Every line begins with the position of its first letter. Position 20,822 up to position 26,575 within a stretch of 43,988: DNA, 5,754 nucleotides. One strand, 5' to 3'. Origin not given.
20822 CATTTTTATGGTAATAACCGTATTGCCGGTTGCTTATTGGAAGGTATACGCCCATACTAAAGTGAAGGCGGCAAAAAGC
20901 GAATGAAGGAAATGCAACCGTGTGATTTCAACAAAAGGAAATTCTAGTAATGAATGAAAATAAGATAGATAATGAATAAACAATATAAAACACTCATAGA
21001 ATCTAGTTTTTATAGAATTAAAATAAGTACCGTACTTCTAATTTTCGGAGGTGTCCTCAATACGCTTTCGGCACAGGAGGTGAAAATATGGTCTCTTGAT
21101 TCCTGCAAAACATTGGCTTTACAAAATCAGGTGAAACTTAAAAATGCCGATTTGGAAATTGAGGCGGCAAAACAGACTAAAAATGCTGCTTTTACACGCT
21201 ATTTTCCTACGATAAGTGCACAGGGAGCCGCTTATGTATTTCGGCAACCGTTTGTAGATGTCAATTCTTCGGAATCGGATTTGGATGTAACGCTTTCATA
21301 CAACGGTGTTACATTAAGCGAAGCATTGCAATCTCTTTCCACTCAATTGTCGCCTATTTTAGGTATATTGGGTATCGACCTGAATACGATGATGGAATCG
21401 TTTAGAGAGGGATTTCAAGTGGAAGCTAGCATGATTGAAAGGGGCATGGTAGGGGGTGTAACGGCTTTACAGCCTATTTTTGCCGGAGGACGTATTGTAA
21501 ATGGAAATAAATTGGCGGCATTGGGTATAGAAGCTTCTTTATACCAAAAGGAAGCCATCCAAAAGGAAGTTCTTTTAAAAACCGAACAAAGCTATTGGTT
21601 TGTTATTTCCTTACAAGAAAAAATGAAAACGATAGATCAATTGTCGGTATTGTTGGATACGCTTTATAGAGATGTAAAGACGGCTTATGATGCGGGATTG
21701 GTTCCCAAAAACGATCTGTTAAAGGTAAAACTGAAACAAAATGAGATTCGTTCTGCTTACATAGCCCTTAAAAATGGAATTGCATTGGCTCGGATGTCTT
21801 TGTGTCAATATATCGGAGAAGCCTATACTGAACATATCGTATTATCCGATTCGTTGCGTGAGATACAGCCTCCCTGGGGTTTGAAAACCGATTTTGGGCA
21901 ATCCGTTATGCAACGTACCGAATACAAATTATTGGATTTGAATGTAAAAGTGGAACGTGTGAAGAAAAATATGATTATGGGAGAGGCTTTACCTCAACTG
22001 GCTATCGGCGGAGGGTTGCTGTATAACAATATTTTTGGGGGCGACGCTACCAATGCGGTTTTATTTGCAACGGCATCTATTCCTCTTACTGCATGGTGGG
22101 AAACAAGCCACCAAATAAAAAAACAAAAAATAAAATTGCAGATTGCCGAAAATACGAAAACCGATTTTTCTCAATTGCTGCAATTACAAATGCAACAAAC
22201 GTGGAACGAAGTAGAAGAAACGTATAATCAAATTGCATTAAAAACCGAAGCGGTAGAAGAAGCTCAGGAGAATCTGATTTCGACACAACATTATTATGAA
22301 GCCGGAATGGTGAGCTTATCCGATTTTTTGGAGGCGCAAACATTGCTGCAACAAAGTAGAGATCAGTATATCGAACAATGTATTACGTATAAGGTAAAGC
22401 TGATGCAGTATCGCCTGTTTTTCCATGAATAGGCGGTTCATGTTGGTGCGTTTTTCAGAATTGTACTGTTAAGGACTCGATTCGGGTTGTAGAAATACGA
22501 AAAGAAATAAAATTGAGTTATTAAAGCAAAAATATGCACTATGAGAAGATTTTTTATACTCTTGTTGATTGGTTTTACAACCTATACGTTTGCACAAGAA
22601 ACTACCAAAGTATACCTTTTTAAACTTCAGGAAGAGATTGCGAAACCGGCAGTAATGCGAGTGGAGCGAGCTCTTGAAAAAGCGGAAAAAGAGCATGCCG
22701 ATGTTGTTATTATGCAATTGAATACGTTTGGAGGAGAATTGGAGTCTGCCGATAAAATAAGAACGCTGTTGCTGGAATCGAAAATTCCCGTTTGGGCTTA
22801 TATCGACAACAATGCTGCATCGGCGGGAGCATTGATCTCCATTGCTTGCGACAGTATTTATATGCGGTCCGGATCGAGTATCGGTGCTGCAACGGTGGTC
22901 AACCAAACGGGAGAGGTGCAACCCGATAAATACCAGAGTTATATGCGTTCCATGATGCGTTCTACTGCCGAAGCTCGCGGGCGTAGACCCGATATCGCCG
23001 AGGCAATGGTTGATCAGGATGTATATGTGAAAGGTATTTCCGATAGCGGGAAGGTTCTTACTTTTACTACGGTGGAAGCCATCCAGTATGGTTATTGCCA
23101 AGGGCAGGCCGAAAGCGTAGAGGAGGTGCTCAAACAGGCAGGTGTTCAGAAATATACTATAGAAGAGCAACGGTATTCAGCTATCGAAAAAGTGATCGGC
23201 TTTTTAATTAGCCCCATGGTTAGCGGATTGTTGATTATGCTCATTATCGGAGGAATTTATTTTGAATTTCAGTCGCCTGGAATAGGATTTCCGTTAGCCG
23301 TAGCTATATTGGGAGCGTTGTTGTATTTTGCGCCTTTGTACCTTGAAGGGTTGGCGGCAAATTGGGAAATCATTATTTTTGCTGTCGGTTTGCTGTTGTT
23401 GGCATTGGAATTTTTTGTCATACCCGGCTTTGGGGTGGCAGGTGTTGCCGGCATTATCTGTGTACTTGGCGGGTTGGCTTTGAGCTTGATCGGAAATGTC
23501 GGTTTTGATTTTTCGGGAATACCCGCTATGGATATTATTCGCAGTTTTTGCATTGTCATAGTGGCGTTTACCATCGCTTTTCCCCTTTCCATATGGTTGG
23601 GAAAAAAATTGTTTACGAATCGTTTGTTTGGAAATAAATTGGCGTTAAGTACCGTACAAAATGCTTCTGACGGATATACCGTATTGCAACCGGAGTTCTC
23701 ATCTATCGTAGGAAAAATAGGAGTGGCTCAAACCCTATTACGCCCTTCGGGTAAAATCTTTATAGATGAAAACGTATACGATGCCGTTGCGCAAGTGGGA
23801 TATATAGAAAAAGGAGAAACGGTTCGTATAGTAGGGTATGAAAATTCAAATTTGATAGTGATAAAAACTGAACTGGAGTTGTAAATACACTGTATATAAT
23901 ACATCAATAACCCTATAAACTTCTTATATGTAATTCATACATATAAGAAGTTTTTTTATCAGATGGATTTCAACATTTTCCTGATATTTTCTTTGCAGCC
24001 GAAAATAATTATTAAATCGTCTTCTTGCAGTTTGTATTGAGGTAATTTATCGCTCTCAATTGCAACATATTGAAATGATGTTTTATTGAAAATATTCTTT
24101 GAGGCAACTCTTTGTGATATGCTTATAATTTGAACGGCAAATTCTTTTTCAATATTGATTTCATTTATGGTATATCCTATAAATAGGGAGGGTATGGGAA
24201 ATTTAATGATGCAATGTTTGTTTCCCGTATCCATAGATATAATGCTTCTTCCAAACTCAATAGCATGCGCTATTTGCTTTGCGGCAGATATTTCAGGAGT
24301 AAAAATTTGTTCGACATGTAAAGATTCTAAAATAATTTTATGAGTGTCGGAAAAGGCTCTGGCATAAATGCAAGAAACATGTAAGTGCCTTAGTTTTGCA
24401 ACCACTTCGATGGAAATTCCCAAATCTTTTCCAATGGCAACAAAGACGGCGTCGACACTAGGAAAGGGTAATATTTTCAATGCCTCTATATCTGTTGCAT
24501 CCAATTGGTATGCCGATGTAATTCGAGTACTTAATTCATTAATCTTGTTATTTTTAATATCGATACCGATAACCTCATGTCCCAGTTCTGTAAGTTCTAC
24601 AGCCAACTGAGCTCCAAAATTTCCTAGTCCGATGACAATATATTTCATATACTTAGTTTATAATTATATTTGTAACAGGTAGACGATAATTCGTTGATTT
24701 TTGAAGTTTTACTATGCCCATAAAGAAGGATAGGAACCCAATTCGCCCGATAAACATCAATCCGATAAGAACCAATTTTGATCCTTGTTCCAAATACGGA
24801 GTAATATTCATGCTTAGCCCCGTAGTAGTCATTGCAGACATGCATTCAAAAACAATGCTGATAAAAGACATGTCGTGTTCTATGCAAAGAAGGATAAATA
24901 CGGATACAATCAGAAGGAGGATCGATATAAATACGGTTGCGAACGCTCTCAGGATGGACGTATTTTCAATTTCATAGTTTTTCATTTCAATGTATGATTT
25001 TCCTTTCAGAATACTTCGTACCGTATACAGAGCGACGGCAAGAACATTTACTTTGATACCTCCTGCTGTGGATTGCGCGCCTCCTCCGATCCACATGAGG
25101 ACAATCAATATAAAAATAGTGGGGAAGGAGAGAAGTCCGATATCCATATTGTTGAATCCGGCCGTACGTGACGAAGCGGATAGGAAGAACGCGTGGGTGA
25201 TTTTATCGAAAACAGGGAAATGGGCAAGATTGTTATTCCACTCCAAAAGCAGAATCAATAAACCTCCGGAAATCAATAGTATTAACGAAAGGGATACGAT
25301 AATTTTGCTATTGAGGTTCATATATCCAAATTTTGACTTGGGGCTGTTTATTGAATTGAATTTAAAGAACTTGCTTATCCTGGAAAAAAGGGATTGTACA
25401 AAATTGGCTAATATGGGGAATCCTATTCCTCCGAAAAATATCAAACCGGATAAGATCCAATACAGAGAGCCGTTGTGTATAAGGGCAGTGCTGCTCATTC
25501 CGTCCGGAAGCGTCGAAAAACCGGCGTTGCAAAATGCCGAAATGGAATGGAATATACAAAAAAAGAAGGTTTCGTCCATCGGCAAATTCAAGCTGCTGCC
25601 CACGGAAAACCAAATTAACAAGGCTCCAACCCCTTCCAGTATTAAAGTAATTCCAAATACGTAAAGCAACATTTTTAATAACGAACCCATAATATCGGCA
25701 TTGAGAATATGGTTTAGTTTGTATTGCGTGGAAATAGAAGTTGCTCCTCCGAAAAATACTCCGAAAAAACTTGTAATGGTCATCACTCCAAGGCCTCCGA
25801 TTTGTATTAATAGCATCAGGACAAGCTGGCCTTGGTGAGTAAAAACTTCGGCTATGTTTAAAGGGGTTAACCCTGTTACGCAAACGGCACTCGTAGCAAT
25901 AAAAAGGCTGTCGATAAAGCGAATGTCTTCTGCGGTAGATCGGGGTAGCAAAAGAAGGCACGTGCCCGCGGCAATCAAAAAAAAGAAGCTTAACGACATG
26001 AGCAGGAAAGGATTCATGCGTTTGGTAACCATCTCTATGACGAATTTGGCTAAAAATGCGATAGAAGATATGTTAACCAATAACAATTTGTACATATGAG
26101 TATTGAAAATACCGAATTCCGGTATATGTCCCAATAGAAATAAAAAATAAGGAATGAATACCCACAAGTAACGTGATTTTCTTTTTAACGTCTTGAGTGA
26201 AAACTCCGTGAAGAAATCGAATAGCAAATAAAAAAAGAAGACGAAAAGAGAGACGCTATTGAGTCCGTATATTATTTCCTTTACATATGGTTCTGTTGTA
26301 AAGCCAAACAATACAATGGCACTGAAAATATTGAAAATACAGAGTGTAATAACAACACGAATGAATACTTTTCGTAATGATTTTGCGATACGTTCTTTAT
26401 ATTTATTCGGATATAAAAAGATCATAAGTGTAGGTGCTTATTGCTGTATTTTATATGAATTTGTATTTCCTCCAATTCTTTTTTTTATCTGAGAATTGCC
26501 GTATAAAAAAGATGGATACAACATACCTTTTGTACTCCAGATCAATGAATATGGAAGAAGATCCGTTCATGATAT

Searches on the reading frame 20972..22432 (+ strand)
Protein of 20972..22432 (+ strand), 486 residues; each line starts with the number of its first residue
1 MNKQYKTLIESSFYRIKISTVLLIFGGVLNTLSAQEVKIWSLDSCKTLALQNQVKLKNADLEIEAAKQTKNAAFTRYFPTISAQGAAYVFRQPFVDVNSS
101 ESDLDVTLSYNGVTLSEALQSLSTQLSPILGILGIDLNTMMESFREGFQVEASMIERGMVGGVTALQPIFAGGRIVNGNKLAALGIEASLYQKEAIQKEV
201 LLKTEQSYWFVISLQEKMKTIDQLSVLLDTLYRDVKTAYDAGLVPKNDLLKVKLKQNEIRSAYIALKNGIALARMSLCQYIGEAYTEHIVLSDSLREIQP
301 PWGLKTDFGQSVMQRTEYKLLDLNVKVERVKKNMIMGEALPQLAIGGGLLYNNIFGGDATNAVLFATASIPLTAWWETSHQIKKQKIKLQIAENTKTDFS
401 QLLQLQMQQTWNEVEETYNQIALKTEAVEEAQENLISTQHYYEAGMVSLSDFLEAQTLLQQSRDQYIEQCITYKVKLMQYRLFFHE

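Call 46: search_protein_families(library=pfam, max_evalue=0.00001, proteins=[window:20972-22432:+])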
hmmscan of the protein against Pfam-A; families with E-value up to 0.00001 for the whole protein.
window:20972-22432:+ (486 aa): 1 family
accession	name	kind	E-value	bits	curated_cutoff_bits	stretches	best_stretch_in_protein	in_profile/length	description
PF02321.23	OEP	-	3.1e-45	154.7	22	2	42-282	1-187/187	Outer membrane efflux protein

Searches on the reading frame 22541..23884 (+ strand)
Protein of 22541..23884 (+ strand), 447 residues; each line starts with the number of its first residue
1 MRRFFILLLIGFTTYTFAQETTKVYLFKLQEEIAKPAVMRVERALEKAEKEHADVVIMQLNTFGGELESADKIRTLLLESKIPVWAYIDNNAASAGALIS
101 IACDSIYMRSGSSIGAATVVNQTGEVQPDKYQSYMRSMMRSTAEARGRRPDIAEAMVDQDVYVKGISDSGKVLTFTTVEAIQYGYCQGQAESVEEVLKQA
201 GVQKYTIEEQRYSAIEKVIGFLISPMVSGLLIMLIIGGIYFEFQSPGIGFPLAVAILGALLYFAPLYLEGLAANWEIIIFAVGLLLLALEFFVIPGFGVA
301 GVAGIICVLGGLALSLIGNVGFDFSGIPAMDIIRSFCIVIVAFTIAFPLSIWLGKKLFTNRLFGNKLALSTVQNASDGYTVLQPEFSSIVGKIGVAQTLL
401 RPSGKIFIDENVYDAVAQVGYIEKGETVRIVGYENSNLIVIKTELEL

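Call 9: search_protein_families(library=pfam, proteins=[window:22541-23884:+])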
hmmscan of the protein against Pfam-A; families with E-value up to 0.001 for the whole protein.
window:22541-23884:+ (447 aa): 4 families
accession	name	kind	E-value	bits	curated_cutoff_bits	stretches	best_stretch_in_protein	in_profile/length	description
PF25145.1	NfeD1b_N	-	8.9e-50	169.3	40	1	23-209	1-188/189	NfeD1b, N-terminal domain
PF24961.1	NfeD_membrane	-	1.2e-21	77.4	26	1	227-346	2-110/119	NfeD integral membrane domain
PF01957.25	NfeD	-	2.7e-10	40.7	29.1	1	388-440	3-55/57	NfeD-like C-terminal, partner-binding domain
PF01343.23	Peptidase_S49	-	8.3e-07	29.5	24.9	1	78-122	3-47/154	Peptidase family S49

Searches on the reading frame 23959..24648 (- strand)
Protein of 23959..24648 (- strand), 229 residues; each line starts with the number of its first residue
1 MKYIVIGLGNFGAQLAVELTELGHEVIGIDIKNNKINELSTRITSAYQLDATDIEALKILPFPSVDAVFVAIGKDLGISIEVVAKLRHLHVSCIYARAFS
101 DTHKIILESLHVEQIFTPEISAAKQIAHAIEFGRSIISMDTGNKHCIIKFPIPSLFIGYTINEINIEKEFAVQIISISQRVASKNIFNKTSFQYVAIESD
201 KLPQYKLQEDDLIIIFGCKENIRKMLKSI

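Call 9: search_protein_families(library=pfam, proteins=[window:23959-24648:-])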
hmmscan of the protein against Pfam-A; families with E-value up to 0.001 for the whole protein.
window:23959-24648:- (229 aa): 5 families
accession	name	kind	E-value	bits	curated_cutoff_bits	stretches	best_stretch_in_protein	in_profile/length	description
PF02254.24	TrkA_N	-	2.1e-20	73.6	23.8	1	3-118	1-116/116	TrkA-N domain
PF03721.20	UDPG_MGDP_dh_N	-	4.4e-07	30.1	27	1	1-48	1-48/187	UDP-glucose/GDP-mannose dehydrogenase family, NAD binding domain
PF02080.26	TrkA_C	-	2.6e-05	24.5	27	0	148-178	4-34/71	TrkA-C domain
PF03446.21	NAD_binding_2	-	0.0001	22.8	21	1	5-47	4-46/161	NAD binding domain of 6-phosphogluconate dehydrogenase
PF01210.29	NAD_Gly3P_dh_N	-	0.00061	20.2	23.1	0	5-52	4-51/158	NAD-dependent glycerol-3-phosphate dehydrogenase N-terminus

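Call 25: find_encoding_contigs(protein=window:23959-24648:-, flank=10000, max_places=10)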
Protein window:23959-24648:- (229 aa): 1 contig read that carries it; 1 place shown.
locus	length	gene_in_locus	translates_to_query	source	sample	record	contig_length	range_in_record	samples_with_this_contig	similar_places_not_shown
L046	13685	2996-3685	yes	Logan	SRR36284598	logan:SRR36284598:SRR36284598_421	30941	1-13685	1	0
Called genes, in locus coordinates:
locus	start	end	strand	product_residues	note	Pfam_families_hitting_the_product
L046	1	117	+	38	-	?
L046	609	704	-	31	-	-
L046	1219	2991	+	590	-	PF02386:TrkH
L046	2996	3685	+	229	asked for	PF02254:TrkA_N, PF03721:UDPG_MGDP_dh_N (weak), PF02080:TrkA_C (faint)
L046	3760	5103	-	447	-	PF25145:NfeD1b_N, PF01343:Peptidase_S49 (weak), PF24961:NfeD_membrane, PF01957:NfeD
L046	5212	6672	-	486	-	PF02321:OEP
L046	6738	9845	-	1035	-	PF00873:ACR_tran, PF03176:MMPL (faint), PF02355:SecD_SecF_C (faint)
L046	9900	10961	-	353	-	PF25919:BSH_CusB (faint), PF25990:Beta-barrel_YknX (faint), PF25917:BSH_RND (faint), PF25973:BSH_CzcB (weak), PF25954:Beta-barrel_RND_2, PF25967:RND-MFP_C, PF25989:YknX_C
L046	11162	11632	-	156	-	PF09917:DUF2147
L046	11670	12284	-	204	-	PF00440:TetR_N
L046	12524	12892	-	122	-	PF04304:DUF454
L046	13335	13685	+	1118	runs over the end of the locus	PF17757:UvrB_inter, PF02559:CarD_TRCF_RID, PF00270:DEAD, PF04851:ResIII (weak), PF00271:Helicase_C, PF03461:TRCF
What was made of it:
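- Tried and rejected: The TrkA look-up gave L046, which breaks inside tag and does not reach the array (call 25).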

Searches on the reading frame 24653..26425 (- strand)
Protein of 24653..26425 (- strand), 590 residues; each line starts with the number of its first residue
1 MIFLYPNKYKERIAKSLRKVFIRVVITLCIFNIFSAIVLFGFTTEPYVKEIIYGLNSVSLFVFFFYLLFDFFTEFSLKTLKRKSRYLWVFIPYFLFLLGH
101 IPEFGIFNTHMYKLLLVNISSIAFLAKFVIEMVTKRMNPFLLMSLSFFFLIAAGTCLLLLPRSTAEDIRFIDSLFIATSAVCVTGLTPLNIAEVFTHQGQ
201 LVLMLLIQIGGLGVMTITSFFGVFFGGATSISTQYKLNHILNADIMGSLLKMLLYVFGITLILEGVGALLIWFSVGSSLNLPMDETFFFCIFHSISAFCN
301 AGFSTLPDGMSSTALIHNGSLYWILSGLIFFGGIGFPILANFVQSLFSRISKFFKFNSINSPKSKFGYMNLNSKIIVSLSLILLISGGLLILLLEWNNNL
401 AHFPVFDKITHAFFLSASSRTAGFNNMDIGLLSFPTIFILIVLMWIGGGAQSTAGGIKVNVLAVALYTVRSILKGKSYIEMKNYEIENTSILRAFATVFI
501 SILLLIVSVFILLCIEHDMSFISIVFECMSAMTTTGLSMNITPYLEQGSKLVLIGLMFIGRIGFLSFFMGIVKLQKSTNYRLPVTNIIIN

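Call 9: search_protein_families(library=pfam, proteins=[window:24653-26425:-])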
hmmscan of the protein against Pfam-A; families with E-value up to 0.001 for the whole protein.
window:24653-26425:- (590 aa): 1 family
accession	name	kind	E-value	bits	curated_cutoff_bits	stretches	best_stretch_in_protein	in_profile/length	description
PF02386.22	TrkH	-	2.7e-44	152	27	1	138-577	34-496/502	Cation transport protein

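Call 16: find_encoding_contigs(protein=window:24653-26425:-, flank=6000, max_places=10)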
Protein window:24653-26425:- (590 aa): no gene with exactly this product is on record in the collection.
